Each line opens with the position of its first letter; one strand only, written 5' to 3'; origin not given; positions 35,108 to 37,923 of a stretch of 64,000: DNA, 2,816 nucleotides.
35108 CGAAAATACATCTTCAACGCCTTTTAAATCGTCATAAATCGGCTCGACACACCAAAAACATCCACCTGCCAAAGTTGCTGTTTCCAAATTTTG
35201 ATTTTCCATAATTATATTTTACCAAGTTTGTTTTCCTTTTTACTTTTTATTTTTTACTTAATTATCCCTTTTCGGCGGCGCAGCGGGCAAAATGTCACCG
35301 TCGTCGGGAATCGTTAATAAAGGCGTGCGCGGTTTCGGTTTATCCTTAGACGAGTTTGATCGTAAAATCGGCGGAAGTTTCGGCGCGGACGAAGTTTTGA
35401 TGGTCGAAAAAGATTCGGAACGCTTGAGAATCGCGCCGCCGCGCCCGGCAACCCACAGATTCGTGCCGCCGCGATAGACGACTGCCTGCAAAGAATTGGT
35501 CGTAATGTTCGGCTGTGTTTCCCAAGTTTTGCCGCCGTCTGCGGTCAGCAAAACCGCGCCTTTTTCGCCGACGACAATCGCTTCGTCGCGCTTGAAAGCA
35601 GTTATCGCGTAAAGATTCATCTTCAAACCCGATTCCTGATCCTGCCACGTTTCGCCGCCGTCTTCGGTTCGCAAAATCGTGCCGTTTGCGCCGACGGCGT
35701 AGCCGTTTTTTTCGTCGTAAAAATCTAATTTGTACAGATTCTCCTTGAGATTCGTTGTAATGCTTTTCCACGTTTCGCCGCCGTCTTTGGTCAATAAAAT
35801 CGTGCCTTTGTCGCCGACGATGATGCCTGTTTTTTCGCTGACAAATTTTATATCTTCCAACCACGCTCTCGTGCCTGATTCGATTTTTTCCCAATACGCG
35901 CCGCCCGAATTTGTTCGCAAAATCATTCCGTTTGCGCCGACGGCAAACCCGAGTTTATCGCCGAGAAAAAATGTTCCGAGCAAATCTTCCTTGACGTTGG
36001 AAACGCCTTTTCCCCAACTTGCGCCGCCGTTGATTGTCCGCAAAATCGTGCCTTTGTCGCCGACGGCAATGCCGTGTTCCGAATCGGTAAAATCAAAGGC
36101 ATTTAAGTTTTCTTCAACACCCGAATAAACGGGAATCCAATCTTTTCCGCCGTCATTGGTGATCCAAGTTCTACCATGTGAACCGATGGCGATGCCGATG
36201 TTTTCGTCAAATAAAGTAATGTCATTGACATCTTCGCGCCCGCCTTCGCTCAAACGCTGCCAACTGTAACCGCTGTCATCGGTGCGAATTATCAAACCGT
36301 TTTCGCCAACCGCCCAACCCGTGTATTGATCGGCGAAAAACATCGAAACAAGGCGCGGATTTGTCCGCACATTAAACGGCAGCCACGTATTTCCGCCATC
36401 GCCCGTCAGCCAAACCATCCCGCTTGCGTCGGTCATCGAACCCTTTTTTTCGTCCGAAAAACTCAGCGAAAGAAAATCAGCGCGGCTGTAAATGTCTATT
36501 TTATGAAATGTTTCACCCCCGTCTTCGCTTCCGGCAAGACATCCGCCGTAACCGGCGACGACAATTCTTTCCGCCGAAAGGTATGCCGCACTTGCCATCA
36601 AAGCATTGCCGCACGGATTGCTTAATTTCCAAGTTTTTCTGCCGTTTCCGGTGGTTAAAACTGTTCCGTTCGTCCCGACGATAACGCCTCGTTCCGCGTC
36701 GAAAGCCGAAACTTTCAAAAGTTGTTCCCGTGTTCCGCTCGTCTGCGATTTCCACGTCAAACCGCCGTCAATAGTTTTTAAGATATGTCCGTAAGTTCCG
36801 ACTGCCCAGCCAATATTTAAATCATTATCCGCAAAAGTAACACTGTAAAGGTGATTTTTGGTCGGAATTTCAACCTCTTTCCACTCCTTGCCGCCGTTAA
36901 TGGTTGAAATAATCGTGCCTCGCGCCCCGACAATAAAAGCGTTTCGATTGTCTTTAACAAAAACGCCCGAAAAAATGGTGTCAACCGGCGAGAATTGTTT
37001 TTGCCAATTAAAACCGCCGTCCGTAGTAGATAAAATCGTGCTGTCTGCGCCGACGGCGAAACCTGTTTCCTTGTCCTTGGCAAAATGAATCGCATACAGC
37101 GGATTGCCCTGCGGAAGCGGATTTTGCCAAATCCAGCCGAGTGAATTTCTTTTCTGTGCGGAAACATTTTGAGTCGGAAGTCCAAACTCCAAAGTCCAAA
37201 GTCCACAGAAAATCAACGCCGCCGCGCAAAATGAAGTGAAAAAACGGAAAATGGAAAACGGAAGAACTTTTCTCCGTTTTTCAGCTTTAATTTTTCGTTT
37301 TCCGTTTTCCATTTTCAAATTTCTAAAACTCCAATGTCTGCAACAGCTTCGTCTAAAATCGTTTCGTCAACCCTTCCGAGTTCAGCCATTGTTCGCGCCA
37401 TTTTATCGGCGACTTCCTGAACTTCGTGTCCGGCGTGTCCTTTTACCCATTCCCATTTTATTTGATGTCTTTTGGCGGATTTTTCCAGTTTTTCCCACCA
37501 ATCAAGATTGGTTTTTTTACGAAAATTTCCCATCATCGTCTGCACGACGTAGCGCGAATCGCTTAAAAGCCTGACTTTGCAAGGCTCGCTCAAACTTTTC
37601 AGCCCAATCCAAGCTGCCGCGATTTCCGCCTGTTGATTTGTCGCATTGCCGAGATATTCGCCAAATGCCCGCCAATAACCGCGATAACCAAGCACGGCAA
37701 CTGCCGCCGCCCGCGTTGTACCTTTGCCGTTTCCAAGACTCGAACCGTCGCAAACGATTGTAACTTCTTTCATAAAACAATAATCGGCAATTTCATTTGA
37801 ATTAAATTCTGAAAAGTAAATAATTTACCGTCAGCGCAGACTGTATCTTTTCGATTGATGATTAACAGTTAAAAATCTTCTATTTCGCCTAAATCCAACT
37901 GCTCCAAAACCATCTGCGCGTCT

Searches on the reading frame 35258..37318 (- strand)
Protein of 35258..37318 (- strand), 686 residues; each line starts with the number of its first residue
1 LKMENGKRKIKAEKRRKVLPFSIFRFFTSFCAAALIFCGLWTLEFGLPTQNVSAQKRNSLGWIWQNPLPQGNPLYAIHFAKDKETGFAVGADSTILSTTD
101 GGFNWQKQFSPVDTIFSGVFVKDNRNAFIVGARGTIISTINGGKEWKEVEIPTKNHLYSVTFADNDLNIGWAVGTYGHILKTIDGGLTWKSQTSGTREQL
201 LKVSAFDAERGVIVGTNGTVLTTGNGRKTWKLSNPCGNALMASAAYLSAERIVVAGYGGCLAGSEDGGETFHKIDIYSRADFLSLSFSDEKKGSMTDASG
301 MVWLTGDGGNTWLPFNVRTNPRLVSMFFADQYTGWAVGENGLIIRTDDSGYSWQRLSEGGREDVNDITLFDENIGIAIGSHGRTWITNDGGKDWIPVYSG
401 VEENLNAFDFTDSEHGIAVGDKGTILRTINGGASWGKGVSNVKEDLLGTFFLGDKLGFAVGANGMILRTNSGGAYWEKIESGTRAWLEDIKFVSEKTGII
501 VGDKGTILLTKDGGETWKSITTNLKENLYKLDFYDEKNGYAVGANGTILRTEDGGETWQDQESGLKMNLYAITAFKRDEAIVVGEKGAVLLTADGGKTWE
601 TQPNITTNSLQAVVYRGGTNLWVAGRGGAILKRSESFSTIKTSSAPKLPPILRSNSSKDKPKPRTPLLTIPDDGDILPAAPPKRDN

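Call 35: search_protein_families(library=ncbifam, max_evalue=1e-30, proteins=[window:35258-37318:-])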
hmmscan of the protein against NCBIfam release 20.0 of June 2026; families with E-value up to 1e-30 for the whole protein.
window:35258-37318:- (686 aa): 2 families
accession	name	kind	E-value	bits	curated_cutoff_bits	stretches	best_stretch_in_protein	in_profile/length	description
NF010237.0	PRK13684.1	equivalog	1.6e-62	211.5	326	0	517-600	37-122/334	photosynthesis system II assembly factor Ycf48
NF045728.1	glycosyl_F510_1955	equivalog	9.4e-33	113.5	175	0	499-614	107-224/246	F510_1955 family glycosylhydrolase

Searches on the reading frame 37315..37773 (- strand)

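Call 54: search_protein_families(library=pfam, max_evalue=0.00001, proteins=[window:37315-37773:-])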
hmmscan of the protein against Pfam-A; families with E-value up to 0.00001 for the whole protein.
window:37315-37773:- (152 aa): 1 family
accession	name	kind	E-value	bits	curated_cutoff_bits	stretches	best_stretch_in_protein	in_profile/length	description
PF00075.30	RNase_H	-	2.4e-25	89.8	25.8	1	2-130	2-140/141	RNase H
